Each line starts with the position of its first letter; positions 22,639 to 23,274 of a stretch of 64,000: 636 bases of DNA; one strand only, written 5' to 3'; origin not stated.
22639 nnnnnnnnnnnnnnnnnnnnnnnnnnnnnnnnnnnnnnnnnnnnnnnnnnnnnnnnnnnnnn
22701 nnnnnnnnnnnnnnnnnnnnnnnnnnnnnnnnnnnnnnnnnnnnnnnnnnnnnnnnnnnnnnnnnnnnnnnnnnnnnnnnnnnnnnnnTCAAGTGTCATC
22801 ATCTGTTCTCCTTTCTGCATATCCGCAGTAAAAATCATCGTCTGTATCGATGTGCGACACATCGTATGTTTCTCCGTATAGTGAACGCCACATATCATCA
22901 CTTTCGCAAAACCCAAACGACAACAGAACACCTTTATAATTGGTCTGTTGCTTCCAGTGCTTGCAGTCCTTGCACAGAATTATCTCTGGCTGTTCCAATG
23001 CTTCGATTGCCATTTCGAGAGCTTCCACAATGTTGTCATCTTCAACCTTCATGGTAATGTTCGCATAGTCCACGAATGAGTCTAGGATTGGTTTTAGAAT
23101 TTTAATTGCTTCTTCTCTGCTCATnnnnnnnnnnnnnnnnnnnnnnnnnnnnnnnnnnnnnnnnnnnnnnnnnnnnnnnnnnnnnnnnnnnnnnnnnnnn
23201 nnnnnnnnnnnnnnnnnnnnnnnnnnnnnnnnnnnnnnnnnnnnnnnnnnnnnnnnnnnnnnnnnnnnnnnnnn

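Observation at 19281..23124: Tandem array of 12 or more diversifying small zinc-ribbon paralogs with conserved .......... helix, LPSAQPE linker and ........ ribbon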

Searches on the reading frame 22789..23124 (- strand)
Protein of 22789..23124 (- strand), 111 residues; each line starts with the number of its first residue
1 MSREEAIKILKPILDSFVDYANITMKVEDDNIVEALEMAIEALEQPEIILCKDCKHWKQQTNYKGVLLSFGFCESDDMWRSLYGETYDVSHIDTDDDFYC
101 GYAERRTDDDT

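Call 4: search_protein_families(library=pfam, max_evalue=1, proteins=[window:22789-23124:-])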
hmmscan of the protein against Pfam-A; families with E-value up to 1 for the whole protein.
window:22789-23124:- (111 aa): 4 families
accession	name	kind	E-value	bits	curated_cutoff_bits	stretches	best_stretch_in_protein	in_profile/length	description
PF14599.11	zinc_ribbon_6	-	0.017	15.5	27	1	30-75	11-55/59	Zinc-ribbon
PF14805.11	THDPS_N_2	-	0.047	14.3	25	1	13-71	6-66/67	Tetrahydrodipicolinate N-succinyltransferase N-terminal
PF25240.1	PUB2_N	-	0.18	12.3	29.5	1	4-43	37-75/140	PUB2-like, N-terminal domain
PF07496.21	zf-CW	-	0.33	11.4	27.5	0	73-103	5-32/47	CW-type Zinc Finger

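Call 5: search_protein_families(library=phrogs, max_evalue=0.01, proteins=[window:22789-23124:-])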
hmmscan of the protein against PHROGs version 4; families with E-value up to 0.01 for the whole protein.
window:22789-23124:- (111 aa): 2 families
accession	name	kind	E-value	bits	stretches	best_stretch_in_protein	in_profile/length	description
phrog_749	-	unknown function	0.0051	18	1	9-45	5-41/99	-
phrog_10714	-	unknown function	0.0086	17.3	0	1-56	4-63/109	-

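Call 17: search_protein_families(library=ncbifam, max_evalue=0.1, proteins=[window:22789-23124:-])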
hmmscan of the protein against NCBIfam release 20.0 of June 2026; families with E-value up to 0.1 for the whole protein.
window:22789-23124:- (111 aa): 1 family
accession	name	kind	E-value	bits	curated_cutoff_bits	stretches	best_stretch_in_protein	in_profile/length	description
TIGR00965.1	dapD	equivalog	0.035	13.6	375.4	1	9-88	2-82/271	2,3,4,5-tetrahydropyridine-2,6-dicarboxylate N-succinyltransferase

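Call 18: search_protein_families(library=padloc, max_evalue=0.1, proteins=[window:22789-23124:-])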
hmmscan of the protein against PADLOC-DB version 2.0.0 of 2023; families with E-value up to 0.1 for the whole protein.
window:22789-23124:- (111 aa): 0 families

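Call 68: find_homologous_proteins(query=window:22789-23124:-, max_evalue=0.001)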
Query window:22789-23124:- (111 aa): 294 proteins with E <= 0.001 among 346 candidates; the best 120 are listed.
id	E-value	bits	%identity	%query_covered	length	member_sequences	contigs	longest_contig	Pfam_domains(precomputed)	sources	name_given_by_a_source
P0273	1.0e-65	237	93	100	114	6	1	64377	-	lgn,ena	-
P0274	3.3e-42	161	69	98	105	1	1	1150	-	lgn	-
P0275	1.1e-40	156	68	98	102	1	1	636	-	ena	-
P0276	4.2e-40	154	84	73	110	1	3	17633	-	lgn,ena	-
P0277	1.7e-38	149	84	68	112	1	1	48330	-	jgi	jgi:hypothetical protein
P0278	3.7e-38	148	50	97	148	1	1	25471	-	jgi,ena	-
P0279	7.3e-38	147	62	98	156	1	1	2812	-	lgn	-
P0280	2.1e-37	146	75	73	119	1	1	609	-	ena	-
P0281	3.3e-37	145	50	98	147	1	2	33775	-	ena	-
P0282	5.0e-37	144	64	97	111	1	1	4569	-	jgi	-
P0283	5.5e-37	144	60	97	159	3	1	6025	-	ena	-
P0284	1.1e-36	143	64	97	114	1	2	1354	-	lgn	-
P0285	1.2e-36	143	80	68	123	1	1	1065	-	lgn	-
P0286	1.5e-36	143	75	71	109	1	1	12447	-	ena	-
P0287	1.5e-36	143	83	68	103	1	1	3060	-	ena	-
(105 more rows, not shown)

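Call 76: predict_structure(alignment_id=A6)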
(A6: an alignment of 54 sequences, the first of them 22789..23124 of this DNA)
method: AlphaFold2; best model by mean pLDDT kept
length: 111 residues; sequences in the alignment: 54
mean_pLDDT: 63.0   pTM: 0.43
mean pLDDT of the five models: 63.0, 59.0, 59.0, 56.6, 56.1
residues with pLDDT >= 90: 20; 70-90: 23; 50-70: 30; < 50: 38
segments of 3 or more residues with pLDDT < 50: 74-111
pLDDT, mean of each block of 10 residues (from residue 1): 90 91 76 91 70 57 63 46 36 36 38 38
secondary structure, 60 per line:
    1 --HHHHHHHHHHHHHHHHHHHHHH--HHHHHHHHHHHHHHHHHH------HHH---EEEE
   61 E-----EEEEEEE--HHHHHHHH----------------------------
elements in order: H3-24 H27-44 E57-61 E67-73 H76-83
